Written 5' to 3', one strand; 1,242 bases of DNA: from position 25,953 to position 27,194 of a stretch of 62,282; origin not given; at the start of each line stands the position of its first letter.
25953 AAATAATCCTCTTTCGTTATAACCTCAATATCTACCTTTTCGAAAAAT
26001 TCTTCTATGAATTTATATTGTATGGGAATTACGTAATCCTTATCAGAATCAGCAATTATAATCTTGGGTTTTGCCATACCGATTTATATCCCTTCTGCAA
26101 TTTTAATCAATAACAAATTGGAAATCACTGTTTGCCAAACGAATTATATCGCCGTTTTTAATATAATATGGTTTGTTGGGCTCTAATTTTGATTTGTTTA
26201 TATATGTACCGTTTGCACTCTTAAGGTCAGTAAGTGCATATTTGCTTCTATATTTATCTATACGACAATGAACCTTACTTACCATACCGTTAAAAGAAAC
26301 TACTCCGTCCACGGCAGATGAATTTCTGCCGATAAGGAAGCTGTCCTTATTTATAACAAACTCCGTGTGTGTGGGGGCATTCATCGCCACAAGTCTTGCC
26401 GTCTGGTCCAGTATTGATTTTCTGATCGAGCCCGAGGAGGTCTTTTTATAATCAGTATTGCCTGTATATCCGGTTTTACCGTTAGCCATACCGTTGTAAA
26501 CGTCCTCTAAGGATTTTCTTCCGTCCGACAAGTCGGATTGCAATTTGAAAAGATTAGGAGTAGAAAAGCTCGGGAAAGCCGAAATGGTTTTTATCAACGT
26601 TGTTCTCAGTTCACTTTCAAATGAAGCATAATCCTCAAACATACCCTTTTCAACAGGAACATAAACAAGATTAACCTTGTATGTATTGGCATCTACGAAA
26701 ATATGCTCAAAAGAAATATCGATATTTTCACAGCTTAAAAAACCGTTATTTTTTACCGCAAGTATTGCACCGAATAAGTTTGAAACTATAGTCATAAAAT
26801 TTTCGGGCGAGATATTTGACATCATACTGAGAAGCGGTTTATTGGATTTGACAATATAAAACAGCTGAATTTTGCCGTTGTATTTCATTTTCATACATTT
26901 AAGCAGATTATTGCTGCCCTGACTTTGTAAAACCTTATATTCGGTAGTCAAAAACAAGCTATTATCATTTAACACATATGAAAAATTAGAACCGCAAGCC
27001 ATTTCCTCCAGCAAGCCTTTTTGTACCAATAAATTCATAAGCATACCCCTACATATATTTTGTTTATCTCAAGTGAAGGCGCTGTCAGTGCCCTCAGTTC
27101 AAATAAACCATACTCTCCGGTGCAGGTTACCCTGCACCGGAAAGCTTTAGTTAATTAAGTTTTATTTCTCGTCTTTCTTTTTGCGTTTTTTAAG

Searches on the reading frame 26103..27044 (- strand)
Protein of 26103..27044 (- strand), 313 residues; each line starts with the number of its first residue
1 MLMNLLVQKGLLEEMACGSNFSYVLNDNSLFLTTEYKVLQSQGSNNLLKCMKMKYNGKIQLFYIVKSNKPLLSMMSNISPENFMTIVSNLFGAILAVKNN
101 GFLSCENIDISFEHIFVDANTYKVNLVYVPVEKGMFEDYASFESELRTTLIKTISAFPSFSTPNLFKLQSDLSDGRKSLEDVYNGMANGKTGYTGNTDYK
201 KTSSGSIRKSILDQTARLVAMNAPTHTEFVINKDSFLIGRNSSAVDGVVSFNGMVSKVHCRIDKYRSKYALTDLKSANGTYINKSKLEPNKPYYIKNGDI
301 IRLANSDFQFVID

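Call 4: search_protein_families(library=pfam, proteins=[window:26103-27044:-], max_evalue=0.01)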
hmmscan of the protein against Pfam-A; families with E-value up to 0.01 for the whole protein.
window:26103-27044:- (313 aa): 3 families
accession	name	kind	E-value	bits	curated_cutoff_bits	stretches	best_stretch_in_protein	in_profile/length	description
PF00498.31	FHA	-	3.2e-16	59.9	20.7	1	237-303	2-66/67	FHA domain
PF19909.4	DUF6382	-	1.1e-09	38.6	26.7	1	35-138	23-127/163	Domain of unknown function (DUF6382)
PF16697.10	Yop-YscD_cpl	-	7e-06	26.6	33.2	1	228-311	11-91/94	Inner membrane component of T3SS, cytoplasmic domain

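Call 52: find_homologous_proteins(query=window:26103-27044:-, max_evalue=0.001)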
Query window:26103-27044:- (313 aa): 1215 proteins with E <= 0.001 among 2144 candidates; the best 120 are listed.
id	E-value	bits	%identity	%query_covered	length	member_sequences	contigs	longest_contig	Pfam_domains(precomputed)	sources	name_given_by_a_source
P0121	1.1e-199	680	100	99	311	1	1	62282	PF19909.5,PF00498.32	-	-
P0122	5.9e-175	599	88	100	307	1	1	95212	PF19909.5,PF00498.32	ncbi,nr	ncbi:MAG: FHA domain-containing protein [Ruminococcaceae bacterium]|nr:FHA domain-containing protein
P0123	1.9e-174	597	88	100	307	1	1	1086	PF19909.5,PF00498.32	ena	-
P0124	2.3e-174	597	88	100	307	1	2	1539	PF19909.5,PF00498.32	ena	-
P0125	8.7e-174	595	88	99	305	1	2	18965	PF19909.5,PF00498.32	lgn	-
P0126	7.1e-173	592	88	99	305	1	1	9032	PF19909.5,PF00498.32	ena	-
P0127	2.4e-171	587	86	99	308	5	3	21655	PF19909.5,PF00498.32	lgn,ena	-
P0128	2.0e-165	567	83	99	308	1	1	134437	PF19909.5,PF00498.32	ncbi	-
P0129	1.9e-162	558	81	99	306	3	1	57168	PF19909.5,PF00498.32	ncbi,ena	-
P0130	4.5e-150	517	75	100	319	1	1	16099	PF19909.5,PF00498.32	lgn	-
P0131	7.8e-120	418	85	74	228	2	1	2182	PF19909.5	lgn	-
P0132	3.7e-107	376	55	98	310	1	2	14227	PF00498.32,PF16697.11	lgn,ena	-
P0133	3.7e-107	376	58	98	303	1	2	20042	PF19909.5,PF00498.32,PF16697.11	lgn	-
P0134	1.6e-106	374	55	98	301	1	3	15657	PF00498.32,PF16697.11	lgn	-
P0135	2.6e-106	374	54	99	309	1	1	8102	PF19909.5,PF00498.32,PF16697.11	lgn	-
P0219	5.7e-100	353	53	99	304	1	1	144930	PF19909.5,PF00498.32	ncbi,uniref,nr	ncbi:hypothetical protein CFOLD11_40760 [Clostridium folliculivorans]|uniref:FHA domain-containing p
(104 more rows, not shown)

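Call 59: predict_structure(alignment_id=A3)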
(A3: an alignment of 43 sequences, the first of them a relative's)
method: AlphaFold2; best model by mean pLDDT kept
length: 311 residues; sequences in the alignment: 43
mean_pLDDT: 73.9   pTM: 0.47
mean pLDDT of the five models: 73.9, 73.2, 73.0, 72.7, 70.8
residues with pLDDT >= 90: 83; 70-90: 127; 50-70: 37; < 50: 64
segments of 3 or more residues with pLDDT < 50: 17-19, 28-62, 188-210
pLDDT, mean of each block of 10 residues (from residue 1): 57 52 50 39 43 40 70 88 91 74 79 84 72 79 92 87 90 87 64 32 32 83 84 91 87 90 89 90 91 92 90 81
secondary structure, 60 per line:
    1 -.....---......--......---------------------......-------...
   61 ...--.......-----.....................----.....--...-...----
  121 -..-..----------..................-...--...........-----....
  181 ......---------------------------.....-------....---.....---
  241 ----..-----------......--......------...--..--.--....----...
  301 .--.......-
elements in order: H2-6 E10-15 E18-23 E45-50 E58-63 E66-68 H69-72 H78-98 E114-116 H137-154 H161-171 H177-186 E214-218 E226-229 E233-237 E258-263 E266-271 E278-280 E290-293 E298-301 E304-310

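Call 62: fold_search(model_id=the predicted structure, library=pdb)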
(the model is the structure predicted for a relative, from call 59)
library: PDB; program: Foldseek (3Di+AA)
matches with E <= 10: 849; with E <= 0.001: 137
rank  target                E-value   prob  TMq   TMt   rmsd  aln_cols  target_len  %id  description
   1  2ff4_A                4.5e-09  1.00  0.30  0.25  15.7       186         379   17  Mycobacterium tuberculosis EmbR in complex with low affinity phosphopeptide (released 2006-01-24)
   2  2ff4_B                8.3e-09  1.00  0.30  0.25  14.2       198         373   17  Mycobacterium tuberculosis EmbR in complex with low affinity phosphopeptide (released 2006-01-24)
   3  7dvq_X                1.3e-08  1.00  0.29  0.57   4.7       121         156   20  Cryo-EM Structure of the Activated Human Minor Spliceosome (minor Bact Complex) (released 2021-03-31)
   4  8i0p_X                1.3e-08  1.00  0.30  0.58   7.1       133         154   22  The cryo-EM structure of human pre-Bact complex (released 2024-07-31)
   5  2fez                  2.0e-08  1.00  0.29  0.24  15.9       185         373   16  Mycobacterium tuberculosis EmbR (released 2006-01-24)
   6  1r21_MODEL_1_A        2.2e-08  1.00  0.29  0.83   2.5       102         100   26  Solution Structure of human Ki67 FHA Domain (released 2003-12-30)
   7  3poa_A                2.3e-08  1.00  0.29  0.90   1.3        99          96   23  Structural and functional analysis of phosphothreonine-dependent FHA domain interactions (released 2011-01-26)
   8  2aff_MODEL_1_A        2.8e-08  1.00  0.28  0.84   2.2       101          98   27  The solution structure of the Ki67FHA/hNIFK(226-269)3P complex (released 2005-10-25)
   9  4jon_A                2.9e-08  1.00  0.29  0.72   1.5       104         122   20  Crystal structure of a centrosomal protein 170kDa, transcript variant beta (CEP170) from Homo sapiens at 2.15 A resolu (released 2013-04-17)
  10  6i2p_E                3.1e-08  1.00  0.30  0.85   4.2       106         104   21  Crystal structure of the Mycobacterium tuberculosis PknB kinase domain (L33E mutant) in complex with its substrate Gar (released 2019-05-22)
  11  4h87_B                3.5e-08  1.00  0.29  0.69   8.5       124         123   19  Crystal structure of a FHA domain of kanadaptin (SLC4A1AP) from Homo sapiens at 1.55 A resolution (released 2012-10-10)
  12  8p5x_G                4.1e-08  1.00  0.29  0.84   3.0       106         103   24  Single particle cryo-EM structure of the complex between Corynebacterium glutamicum homohexameric 2-oxoglutarate dehyd (released 2023-08-16)
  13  3vpy                  4.1e-08  1.00  0.29  0.60   4.1       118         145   23  Crystal structure of Arabidopsis DDL FHA domain (released 2013-02-06)
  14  6i2p_D                5.1e-08  1.00  0.30  0.78   3.5       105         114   21  Crystal structure of the Mycobacterium tuberculosis PknB kinase domain (L33E mutant) in complex with its substrate Gar (released 2019-05-22)
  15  4jon_E                5.1e-08  1.00  0.29  0.72   1.5       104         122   20  Crystal structure of a centrosomal protein 170kDa, transcript variant beta (CEP170) from Homo sapiens at 2.15 A resolu (released 2013-04-17)
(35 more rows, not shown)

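Call 65: search_protein_families(library=ncbifam, proteins=[window:26103-27044:-], max_evalue=0.001)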
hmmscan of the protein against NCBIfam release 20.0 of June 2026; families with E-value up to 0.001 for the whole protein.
window:26103-27044:- (313 aa): 3 families
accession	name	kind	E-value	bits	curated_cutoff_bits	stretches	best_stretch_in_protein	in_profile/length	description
NF049868.1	FhaB_Rv0019c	equivalog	1.5e-08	34.8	125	1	213-305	64-153/158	FHA domain-containing protein FhaB/FipA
TIGR03354.1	VI_FHA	hypoth_equivalog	1.2e-07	31.9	120.25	1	226-304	16-95/420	type VI secretion system-associated FHA domain protein TagH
NF041660.2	oxygluDhInhib_OdhI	equivalog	0.00012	22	200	1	211-304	32-121/130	oxoglutarate dehydrogenase inhibitor Odhl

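Call 71: find_encoding_contigs(protein=P0219, flank=10000, max_places=2)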
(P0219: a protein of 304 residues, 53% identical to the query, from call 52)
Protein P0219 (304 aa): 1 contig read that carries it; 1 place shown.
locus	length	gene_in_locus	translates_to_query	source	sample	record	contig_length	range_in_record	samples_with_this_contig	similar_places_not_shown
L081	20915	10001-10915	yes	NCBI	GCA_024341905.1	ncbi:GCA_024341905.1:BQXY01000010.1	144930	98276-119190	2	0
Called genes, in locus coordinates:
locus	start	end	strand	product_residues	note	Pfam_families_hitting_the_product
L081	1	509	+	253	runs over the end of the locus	PF13672:PP2C_2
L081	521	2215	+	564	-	PF00069:Pkinase, PF07714:PK_Tyr_Ser-Thr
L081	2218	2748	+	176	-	-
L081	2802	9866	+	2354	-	PF18998:Flg_new_2 (faint), PF07495:Y_Y_Y (faint)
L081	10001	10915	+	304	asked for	PF19909:DUF6382 (faint), PF00498:FHA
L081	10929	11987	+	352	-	PF13614:AAA_31 (weak)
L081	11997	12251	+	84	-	PF08817:YukD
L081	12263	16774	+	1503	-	PF01580:FtsK_SpoIIIE, PF13401:AAA_22 (faint), PF01580:FtsK_SpoIIIE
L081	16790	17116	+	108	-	PF06013:WXG100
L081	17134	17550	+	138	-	-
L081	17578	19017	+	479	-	-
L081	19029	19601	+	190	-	-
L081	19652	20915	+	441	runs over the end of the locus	PF00515:TPR_1 (faint), PF07719:TPR_2 (faint), PF09976:TPR_21 (faint), PF12569:NatA_aux_su (faint), PF12895:ANAPC3 (faint), PF13371:TPR_9 (faint), PF14559:TPR_19 (weak), PF13181:TPR_8 (weak), +6 more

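Call 72: list_cluster_members(proteins=[L081:12263-16771:+, L081:521-2212:+, L081:10929-11984:+])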
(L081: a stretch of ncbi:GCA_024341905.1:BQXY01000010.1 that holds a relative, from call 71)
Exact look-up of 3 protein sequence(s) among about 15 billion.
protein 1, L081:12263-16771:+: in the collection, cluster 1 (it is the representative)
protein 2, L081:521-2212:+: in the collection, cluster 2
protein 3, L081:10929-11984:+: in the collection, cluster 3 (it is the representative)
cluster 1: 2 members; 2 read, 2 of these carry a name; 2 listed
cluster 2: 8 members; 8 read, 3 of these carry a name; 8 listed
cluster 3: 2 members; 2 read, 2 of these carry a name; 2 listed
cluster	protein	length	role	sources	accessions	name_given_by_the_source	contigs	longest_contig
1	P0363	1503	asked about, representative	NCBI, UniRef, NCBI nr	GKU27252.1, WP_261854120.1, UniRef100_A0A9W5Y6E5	type VII secretion protein EssC [Clostridium folliculivorans] | Type VII secretion protein EssC n=1 Tax=Clostridium folliculivorans TaxID=2886038 ...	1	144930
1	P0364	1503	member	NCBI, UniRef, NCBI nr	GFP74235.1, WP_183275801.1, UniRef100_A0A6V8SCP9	type VII secretion protein EssC [Clostridium fungisolvens] | Type VII secretion protein EssC n=1 Tax=Clostridium fungisolvens TaxID=1604897 ...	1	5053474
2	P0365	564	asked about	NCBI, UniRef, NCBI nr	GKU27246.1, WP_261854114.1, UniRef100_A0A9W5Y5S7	hypothetical protein CFOLD11_40730 [Clostridium folliculivorans] | Protein kinase domain-containing protein n=1 Tax=Clostridium folliculivorans ... | serine/threonine-protein kinase [Clostridium folliculivorans]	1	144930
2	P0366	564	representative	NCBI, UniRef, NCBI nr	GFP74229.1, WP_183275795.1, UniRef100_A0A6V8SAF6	serine/threonine protein kinase [Clostridium fungisolvens] | Serine/threonine-protein kinase PknD n=1 Tax=Clostridium fungisolvens TaxID=1604897 ... | serine/threonine-protein kinase [Clostridium fungisolvens]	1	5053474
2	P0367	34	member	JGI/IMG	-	nucleotide-binding universal stress UspA family protein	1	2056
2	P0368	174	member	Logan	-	-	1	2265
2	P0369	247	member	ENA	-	-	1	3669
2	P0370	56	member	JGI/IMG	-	-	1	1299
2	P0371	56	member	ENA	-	-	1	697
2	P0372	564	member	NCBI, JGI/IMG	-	-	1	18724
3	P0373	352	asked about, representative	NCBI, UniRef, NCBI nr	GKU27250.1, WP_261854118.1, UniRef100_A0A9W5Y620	hypothetical protein CFOLD11_40770 [Clostridium folliculivorans] | AAA domain-containing protein n=1 Tax=Clostridium folliculivorans TaxID=2886038 ... | AAA family ATPase [Clostridium folliculivorans]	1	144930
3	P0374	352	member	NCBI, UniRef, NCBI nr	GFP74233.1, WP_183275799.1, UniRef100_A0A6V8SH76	AAA family ATPase [Clostridium fungisolvens] | AAA domain-containing protein n=1 Tax=Clostridium fungisolvens TaxID=1604897 ...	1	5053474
